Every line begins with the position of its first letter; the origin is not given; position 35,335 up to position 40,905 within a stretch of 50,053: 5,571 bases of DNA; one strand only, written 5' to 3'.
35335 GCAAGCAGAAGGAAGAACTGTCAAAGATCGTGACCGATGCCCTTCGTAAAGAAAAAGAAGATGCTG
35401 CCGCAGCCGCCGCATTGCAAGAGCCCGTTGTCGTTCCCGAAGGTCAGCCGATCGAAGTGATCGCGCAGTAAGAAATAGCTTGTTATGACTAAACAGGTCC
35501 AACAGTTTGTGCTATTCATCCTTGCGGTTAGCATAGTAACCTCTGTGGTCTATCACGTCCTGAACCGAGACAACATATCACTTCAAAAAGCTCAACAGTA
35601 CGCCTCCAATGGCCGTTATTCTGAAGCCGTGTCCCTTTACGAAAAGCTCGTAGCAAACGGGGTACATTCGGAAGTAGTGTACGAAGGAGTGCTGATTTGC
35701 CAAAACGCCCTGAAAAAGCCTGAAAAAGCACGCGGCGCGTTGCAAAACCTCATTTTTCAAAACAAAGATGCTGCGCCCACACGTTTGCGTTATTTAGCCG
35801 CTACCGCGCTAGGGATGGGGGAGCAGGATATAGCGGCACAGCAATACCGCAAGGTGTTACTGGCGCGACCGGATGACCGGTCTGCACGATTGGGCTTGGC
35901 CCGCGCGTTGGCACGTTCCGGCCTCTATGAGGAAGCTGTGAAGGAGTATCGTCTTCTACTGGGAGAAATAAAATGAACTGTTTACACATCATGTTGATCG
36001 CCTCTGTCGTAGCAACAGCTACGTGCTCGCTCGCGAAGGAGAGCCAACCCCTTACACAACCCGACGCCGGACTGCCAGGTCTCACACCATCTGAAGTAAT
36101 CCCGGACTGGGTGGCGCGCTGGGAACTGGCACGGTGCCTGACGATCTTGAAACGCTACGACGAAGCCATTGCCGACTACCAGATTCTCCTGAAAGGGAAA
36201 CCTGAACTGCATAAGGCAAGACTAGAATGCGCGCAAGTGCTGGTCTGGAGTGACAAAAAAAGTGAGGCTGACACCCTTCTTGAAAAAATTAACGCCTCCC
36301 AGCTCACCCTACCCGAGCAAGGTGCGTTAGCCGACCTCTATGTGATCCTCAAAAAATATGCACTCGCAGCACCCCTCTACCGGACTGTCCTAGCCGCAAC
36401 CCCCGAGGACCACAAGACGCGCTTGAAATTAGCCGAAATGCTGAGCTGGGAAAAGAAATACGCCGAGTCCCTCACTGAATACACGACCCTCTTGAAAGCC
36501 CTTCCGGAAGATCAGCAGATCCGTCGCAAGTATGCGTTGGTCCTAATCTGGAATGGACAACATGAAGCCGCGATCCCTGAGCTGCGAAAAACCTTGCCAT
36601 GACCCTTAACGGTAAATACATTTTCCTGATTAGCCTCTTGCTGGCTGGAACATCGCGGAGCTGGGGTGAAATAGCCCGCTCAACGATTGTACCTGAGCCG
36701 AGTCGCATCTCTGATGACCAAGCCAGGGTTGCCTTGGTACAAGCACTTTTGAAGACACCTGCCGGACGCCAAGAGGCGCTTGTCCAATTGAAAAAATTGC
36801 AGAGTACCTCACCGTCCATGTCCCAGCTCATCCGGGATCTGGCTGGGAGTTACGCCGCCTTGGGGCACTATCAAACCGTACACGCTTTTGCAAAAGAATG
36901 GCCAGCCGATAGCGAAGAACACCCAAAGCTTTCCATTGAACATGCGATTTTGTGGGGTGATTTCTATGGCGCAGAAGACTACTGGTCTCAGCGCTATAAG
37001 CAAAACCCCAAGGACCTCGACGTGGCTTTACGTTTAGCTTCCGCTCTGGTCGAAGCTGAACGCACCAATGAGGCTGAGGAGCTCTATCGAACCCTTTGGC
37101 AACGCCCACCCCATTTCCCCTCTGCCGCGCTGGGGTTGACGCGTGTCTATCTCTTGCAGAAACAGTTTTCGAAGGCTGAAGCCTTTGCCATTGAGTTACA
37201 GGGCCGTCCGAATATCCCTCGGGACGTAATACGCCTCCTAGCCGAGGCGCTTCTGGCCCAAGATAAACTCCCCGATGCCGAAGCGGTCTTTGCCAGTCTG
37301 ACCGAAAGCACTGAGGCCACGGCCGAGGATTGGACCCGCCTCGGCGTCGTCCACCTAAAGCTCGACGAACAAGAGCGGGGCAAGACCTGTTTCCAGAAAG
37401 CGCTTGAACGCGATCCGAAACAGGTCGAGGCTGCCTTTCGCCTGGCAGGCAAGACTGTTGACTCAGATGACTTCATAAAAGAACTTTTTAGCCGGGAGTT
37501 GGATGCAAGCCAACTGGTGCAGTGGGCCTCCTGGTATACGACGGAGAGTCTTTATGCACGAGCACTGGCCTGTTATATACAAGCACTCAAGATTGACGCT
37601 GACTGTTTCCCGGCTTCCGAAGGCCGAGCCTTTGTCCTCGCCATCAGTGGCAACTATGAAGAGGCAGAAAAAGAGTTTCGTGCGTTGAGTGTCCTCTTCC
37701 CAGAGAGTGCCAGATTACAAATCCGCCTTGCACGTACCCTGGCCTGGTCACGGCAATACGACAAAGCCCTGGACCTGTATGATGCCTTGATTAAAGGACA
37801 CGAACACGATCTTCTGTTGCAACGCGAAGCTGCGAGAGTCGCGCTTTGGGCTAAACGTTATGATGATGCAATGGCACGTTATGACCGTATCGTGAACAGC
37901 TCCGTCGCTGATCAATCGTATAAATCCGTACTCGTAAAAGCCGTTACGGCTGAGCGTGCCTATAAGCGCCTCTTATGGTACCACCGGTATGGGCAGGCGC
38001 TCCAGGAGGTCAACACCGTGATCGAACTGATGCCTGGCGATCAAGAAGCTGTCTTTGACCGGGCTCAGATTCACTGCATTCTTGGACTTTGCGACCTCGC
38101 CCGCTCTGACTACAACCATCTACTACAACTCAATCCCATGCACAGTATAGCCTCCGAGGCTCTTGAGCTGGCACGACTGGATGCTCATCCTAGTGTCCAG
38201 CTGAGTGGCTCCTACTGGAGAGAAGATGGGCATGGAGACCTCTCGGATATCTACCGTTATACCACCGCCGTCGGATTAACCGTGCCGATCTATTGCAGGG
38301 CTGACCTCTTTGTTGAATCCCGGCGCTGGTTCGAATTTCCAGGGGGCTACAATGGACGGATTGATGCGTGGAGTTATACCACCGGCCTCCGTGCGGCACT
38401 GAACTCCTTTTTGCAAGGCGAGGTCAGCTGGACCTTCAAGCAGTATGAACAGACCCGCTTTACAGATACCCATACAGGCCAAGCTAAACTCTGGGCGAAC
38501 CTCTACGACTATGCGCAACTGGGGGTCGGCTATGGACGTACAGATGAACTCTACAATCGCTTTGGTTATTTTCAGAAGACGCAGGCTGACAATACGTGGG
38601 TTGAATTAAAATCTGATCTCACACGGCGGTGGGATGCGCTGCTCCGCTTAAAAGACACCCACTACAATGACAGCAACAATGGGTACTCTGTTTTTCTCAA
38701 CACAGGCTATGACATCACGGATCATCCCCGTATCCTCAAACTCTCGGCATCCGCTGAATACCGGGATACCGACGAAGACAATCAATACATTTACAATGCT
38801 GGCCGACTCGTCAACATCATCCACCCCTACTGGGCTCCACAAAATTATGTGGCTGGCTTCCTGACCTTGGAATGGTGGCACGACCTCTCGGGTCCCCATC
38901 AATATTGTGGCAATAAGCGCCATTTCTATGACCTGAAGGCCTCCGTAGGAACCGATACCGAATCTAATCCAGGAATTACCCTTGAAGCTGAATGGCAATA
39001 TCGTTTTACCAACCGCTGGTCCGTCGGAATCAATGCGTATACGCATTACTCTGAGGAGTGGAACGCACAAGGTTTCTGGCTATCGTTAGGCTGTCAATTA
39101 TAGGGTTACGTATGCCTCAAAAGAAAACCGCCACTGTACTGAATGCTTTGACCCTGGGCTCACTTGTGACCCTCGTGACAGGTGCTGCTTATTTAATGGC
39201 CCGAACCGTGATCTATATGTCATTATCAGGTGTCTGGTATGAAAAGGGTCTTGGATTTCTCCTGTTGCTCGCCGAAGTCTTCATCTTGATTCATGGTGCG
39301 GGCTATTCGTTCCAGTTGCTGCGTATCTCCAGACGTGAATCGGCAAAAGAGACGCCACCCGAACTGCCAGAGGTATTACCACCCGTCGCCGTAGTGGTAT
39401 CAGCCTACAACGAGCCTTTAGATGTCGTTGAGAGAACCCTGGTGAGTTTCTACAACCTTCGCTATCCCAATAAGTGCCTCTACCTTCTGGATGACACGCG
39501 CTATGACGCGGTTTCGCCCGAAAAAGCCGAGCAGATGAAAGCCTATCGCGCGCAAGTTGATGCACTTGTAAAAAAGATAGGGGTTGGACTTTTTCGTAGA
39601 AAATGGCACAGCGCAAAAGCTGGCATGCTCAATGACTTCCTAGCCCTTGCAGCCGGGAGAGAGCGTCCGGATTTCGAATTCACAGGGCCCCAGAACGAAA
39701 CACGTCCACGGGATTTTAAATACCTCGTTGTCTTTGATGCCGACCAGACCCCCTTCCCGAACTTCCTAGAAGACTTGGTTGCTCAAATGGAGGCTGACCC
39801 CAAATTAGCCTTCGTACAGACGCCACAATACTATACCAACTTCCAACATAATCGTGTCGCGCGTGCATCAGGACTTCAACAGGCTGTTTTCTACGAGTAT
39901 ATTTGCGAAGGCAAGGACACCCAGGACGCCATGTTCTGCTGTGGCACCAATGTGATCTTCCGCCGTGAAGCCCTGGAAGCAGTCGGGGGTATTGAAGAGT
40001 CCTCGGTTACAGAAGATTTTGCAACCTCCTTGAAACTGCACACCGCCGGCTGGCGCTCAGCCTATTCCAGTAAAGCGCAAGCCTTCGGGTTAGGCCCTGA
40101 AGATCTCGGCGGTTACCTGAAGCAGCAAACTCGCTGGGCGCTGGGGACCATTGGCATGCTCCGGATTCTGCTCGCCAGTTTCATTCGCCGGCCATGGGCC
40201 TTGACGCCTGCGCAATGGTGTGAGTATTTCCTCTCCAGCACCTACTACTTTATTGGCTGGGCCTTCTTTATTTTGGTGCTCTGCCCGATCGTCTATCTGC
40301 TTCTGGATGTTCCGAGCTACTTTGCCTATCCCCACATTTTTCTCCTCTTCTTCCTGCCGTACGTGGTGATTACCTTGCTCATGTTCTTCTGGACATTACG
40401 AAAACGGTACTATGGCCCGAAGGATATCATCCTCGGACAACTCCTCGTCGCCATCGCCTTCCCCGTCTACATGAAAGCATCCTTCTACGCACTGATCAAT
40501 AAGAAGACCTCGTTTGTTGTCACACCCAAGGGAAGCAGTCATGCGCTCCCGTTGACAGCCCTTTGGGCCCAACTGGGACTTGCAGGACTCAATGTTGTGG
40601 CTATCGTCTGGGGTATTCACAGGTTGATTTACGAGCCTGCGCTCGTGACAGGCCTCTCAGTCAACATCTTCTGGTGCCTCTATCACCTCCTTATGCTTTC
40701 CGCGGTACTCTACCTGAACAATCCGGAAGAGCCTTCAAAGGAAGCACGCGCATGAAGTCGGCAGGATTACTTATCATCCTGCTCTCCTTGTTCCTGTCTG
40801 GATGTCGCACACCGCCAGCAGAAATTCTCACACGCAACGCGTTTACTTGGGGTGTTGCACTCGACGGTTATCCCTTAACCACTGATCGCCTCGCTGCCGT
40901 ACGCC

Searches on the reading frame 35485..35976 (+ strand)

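Call 52: search_protein_families(library=pfam, proteins=[window:35485-35976:+], max_evalue=0.00001)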
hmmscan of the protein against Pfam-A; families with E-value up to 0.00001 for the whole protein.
window:35485-35976:+ (163 aa): 5 families
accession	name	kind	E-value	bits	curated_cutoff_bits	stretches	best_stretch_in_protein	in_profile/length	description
PF13432.12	TPR_16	-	4.3e-10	40.3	32.7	1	107-159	6-58/65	Tetratricopeptide repeat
PF13428.12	TPR_14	-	7e-10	39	23.5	0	31-65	3-37/44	Tetratricopeptide repeat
PF14559.12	TPR_19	-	2.6e-09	37.7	25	0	117-158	10-51/68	Tetratricopeptide repeat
PF24575.1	TPR_Slam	-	1.4e-07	32.3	35.2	0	106-153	55-102/104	Surface lipoprotein assembly modifier, N-terminal TPR repeats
PF07719.23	TPR_2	-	7.8e-07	29.2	27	0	35-56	7-28/34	Tetratricopeptide repeat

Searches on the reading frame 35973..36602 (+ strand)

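Call 52: search_protein_families(library=pfam, proteins=[window:35973-36602:+], max_evalue=0.00001)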
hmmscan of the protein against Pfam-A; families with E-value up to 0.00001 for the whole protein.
window:35973-36602:+ (209 aa): 7 families
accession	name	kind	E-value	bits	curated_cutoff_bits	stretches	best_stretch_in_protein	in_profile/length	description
PF24575.1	TPR_Slam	-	6.1e-17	62.4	35.2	0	50-100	51-101/104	Surface lipoprotein assembly modifier, N-terminal TPR repeats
PF14559.12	TPR_19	-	2.3e-12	47.5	25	0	60-110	5-55/68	Tetratricopeptide repeat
PF13432.12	TPR_16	-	2.8e-12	47.3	32.7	0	48-77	33-62/65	Tetratricopeptide repeat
PF07719.23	TPR_2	-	1.6e-08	34.4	27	0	50-73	5-28/34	Tetratricopeptide repeat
PF13428.12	TPR_14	-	2.4e-08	34.3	23.5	0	118-156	6-44/44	Tetratricopeptide repeat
PF14561.12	TPR_20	-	3.7e-08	34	25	0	164-206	5-47/90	Tetratricopeptide repeat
PF13424.12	TPR_12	-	3e-07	31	30.1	0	50-70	7-27/77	Tetratricopeptide repeat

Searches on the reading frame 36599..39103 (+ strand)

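Call 52: search_protein_families(library=pfam, proteins=[window:36599-39103:+], max_evalue=0.00001)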
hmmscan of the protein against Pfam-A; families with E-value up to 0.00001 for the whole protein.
window:36599-39103:+ (834 aa): 10 families
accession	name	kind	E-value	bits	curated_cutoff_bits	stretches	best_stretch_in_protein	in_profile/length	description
PF14559.12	TPR_19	-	4.2e-25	88.3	25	1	150-197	1-48/68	Tetratricopeptide repeat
PF13432.12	TPR_16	-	6.6e-15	55.7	32.7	0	144-196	1-53/65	Tetratricopeptide repeat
PF07719.23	TPR_2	-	1.1e-14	53.7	27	0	242-274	1-33/34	Tetratricopeptide repeat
PF13428.12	TPR_14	-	2.1e-14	53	23.5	0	343-379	7-43/44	Tetratricopeptide repeat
PF00515.34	TPR_1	-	3.7e-09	36.5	27.8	0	243-274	2-33/34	Tetratricopeptide repeat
PF13371.12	TPR_9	-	1.8e-08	34.7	35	0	463-524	10-71/73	Tetratricopeptide repeat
PF13181.12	TPR_8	-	7.2e-08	32.4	25.7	0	245-274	4-33/34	Tetratricopeptide repeat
PF13431.12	TPR_17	-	9.5e-08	32.2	24.4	0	264-283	1-20/34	Tetratricopeptide repeat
PF24575.1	TPR_Slam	-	2e-07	31.8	35.2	0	338-391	48-101/104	Surface lipoprotein assembly modifier, N-terminal TPR repeats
PF13174.12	TPR_6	-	3e-07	31.1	26.3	0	247-274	5-32/33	Tetratricopeptide repeat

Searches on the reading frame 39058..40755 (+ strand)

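Call 52: search_protein_families(library=pfam, proteins=[window:39058-40755:+], max_evalue=0.00001)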
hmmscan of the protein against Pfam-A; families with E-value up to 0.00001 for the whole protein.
window:39058-40755:+ (565 aa): 5 families
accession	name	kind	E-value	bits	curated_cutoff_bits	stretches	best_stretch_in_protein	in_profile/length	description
PF13632.12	Glyco_trans_2_3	-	9.7e-27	94.5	27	1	223-428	2-183/198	Glycosyl transferase family group 2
PF13641.12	Glyco_tranf_2_3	-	1.5e-21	77.9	27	1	108-362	1-229/230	Glycosyltransferase like family 2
PF00535.33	Glycos_transf_2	-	6.4e-16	59.2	23.3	1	112-309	2-167/168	Glycosyl transferase family 2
PF13506.12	Glyco_transf_21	-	2.3e-13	50.4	21.7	1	221-361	32-173/174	Glycosyl transferase family 21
PF03552.20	Cellulose_synt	-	2.3e-07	30.2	24.7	1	315-442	420-547/722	Cellulose synthase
